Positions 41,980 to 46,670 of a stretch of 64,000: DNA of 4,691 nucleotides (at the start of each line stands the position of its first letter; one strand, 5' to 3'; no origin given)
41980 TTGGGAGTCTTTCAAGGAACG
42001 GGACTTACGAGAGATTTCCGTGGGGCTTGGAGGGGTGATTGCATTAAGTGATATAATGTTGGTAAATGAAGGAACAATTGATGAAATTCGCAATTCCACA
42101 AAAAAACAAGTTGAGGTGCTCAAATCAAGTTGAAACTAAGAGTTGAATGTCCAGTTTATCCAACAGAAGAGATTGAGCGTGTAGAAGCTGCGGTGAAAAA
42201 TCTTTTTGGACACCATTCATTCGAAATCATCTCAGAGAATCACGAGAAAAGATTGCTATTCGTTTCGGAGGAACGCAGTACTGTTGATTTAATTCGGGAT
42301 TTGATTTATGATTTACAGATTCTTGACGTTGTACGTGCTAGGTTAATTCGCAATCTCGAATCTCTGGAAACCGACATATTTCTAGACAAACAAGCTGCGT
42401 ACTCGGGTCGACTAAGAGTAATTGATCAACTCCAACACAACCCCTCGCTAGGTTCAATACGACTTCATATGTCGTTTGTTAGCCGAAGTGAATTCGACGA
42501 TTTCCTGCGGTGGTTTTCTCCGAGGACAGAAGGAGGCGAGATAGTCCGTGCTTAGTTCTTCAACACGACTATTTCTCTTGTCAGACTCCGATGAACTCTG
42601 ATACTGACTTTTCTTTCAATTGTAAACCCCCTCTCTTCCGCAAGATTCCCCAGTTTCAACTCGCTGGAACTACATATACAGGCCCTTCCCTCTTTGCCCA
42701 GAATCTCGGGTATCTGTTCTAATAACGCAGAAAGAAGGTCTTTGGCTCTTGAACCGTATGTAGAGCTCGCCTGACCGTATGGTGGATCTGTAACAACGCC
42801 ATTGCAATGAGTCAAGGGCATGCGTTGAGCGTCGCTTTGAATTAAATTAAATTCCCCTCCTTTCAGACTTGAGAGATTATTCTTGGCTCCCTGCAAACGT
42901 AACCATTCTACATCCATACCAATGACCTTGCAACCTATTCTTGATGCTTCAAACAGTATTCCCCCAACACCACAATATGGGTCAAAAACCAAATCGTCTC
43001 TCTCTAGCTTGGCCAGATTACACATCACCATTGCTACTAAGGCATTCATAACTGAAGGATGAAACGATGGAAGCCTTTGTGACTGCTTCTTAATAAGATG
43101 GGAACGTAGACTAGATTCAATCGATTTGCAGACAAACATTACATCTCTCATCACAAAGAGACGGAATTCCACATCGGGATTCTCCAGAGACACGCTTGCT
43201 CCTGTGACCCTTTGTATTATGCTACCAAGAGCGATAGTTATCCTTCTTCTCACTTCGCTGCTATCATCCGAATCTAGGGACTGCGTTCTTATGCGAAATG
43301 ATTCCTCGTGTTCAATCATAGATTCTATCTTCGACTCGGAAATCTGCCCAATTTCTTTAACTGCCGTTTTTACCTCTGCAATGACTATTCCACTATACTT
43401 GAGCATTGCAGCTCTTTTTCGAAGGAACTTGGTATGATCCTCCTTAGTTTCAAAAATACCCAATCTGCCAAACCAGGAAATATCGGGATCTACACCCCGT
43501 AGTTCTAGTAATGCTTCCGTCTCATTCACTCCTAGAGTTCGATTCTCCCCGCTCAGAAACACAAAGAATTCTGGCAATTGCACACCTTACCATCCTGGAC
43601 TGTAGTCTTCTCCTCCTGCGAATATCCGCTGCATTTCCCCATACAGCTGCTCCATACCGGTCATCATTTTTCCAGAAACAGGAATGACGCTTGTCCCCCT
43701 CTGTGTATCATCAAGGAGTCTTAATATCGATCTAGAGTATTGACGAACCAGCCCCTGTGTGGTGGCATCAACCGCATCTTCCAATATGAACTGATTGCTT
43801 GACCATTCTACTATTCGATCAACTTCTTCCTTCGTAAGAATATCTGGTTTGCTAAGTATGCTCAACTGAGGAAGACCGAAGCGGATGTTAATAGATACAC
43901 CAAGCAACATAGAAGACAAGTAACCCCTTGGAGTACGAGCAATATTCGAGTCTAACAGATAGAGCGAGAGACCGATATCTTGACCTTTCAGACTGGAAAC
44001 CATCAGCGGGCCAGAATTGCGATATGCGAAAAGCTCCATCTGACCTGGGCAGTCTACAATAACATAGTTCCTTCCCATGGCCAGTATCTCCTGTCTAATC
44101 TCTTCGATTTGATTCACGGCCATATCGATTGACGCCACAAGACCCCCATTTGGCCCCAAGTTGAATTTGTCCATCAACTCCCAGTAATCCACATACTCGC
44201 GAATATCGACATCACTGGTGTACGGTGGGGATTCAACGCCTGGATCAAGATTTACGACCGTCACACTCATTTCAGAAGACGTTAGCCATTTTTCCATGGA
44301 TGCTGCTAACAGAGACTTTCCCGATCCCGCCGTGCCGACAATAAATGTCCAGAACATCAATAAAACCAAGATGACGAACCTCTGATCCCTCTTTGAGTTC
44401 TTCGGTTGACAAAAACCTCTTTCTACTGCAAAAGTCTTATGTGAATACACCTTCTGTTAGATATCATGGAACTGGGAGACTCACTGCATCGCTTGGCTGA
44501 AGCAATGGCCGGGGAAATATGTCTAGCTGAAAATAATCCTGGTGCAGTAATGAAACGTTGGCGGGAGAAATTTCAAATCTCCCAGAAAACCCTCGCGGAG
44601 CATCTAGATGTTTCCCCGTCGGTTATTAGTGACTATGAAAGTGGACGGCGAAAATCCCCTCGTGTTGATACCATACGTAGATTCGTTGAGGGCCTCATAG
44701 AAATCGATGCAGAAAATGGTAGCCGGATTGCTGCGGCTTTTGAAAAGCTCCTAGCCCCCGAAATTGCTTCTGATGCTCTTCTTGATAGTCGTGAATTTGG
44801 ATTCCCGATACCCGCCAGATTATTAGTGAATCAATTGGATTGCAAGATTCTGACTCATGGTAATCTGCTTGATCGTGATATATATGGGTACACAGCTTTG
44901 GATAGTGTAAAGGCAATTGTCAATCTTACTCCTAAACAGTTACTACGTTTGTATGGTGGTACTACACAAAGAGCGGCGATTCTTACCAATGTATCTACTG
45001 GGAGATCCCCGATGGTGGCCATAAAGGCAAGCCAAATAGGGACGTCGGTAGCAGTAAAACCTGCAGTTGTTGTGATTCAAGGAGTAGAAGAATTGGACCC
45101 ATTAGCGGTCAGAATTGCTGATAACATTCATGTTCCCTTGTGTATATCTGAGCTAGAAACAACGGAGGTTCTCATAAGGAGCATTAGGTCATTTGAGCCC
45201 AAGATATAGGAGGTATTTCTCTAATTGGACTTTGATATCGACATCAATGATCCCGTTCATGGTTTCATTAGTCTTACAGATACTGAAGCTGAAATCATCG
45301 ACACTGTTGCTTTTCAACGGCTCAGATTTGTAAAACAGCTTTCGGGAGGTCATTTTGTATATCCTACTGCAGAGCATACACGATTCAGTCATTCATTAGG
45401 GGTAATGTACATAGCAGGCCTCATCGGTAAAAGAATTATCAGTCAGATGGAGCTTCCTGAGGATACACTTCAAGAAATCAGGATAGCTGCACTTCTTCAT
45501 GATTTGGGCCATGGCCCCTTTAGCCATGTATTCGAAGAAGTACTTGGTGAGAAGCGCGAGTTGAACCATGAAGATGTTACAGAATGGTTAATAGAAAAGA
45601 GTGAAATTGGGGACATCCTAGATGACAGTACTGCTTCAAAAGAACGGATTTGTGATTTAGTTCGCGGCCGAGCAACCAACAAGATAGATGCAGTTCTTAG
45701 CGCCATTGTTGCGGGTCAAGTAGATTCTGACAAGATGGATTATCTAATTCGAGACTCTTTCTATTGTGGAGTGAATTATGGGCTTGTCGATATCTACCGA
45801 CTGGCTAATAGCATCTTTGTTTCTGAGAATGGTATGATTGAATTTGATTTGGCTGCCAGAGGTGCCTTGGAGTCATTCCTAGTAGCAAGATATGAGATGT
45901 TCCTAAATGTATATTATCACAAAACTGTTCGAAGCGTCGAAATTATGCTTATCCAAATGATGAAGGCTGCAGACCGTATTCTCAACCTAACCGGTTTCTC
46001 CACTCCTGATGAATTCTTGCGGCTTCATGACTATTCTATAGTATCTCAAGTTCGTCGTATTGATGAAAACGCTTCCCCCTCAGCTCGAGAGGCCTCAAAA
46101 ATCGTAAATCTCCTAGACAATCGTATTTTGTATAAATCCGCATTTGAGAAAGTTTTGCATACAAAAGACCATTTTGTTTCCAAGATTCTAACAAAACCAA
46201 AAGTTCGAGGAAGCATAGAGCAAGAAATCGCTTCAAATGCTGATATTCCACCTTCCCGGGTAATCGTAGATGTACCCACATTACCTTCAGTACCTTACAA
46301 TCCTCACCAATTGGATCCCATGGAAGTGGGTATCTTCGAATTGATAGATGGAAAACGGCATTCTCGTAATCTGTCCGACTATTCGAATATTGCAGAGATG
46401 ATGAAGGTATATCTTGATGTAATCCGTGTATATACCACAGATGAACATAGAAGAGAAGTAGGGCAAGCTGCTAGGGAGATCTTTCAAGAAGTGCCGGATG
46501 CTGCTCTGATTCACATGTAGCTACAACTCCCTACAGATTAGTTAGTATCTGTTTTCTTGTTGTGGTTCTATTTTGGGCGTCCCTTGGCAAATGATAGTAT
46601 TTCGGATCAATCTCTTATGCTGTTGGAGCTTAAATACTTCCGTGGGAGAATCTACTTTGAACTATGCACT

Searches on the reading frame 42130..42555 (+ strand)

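Call 17: search_protein_families(library=pfam, proteins=[window:42130-42555:+], max_evalue=0.00001)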
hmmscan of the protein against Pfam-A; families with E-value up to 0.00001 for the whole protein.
window:42130-42555:+ (141 aa): 1 family
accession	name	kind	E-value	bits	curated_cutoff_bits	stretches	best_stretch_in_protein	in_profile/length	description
PF01877.22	RNA_binding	-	3.3e-09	37.5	26.9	1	3-110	2-114/120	RNA binding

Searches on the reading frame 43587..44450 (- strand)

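Call 17: search_protein_families(library=pfam, proteins=[window:43587-44450:-], max_evalue=0.00001)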
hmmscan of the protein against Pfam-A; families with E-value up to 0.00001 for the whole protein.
window:43587-44450:- (287 aa): 1 family
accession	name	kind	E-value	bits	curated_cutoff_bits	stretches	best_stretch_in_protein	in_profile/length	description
PF03029.23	ATP_bind_1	-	2.9e-55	188.1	27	1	37-276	1-237/240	Conserved hypothetical ATP binding protein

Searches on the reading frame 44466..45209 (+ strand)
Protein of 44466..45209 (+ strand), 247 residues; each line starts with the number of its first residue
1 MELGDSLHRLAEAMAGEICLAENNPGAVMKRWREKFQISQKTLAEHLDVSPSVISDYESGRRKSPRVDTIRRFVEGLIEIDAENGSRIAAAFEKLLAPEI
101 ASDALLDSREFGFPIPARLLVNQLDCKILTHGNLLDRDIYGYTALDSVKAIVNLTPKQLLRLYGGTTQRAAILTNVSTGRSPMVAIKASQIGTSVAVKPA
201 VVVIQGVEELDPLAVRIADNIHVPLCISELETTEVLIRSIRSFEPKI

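Call 17: search_protein_families(library=pfam, proteins=[window:44466-45209:+], max_evalue=0.00001)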
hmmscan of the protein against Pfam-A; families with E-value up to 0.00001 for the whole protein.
window:44466-45209:+ (247 aa): 3 families
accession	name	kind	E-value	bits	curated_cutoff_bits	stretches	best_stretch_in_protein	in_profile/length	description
PF01381.28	HTH_3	-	2.9e-10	40.5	23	1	30-75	2-46/55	Helix-turn-helix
PF13560.12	HTH_31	-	2.9e-09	37.5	27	1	26-77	3-54/64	Helix-turn-helix domain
PF12844.13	HTH_19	-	9.6e-06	25.9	30.2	0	30-72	5-46/64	Helix-turn-helix domain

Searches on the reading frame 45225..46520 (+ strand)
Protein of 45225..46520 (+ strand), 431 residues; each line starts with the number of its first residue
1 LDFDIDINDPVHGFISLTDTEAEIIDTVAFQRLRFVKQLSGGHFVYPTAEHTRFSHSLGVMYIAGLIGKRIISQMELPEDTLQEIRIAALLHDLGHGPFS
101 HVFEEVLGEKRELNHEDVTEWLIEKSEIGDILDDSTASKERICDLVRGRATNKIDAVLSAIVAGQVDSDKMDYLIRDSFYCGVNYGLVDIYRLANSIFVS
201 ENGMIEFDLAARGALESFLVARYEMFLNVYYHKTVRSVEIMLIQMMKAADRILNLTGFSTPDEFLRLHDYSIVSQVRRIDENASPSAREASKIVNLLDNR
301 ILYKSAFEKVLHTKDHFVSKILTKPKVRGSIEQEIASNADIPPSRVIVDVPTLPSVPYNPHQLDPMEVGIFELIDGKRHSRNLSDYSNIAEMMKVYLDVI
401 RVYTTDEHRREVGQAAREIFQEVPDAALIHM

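Call 18: search_protein_families(library=pfam, proteins=[window:45225-46520:+], max_evalue=0.00001)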
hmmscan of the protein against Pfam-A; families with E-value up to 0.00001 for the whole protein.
window:45225-46520:+ (431 aa): 2 families
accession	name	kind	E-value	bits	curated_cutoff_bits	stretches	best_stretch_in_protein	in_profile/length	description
PF19276.4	HD_assoc_2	-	1.1e-23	84.3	23.1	1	188-421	1-212/222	HD associated region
PF01966.28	HD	-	3.4e-13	50.3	22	1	53-154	1-90/116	HD domain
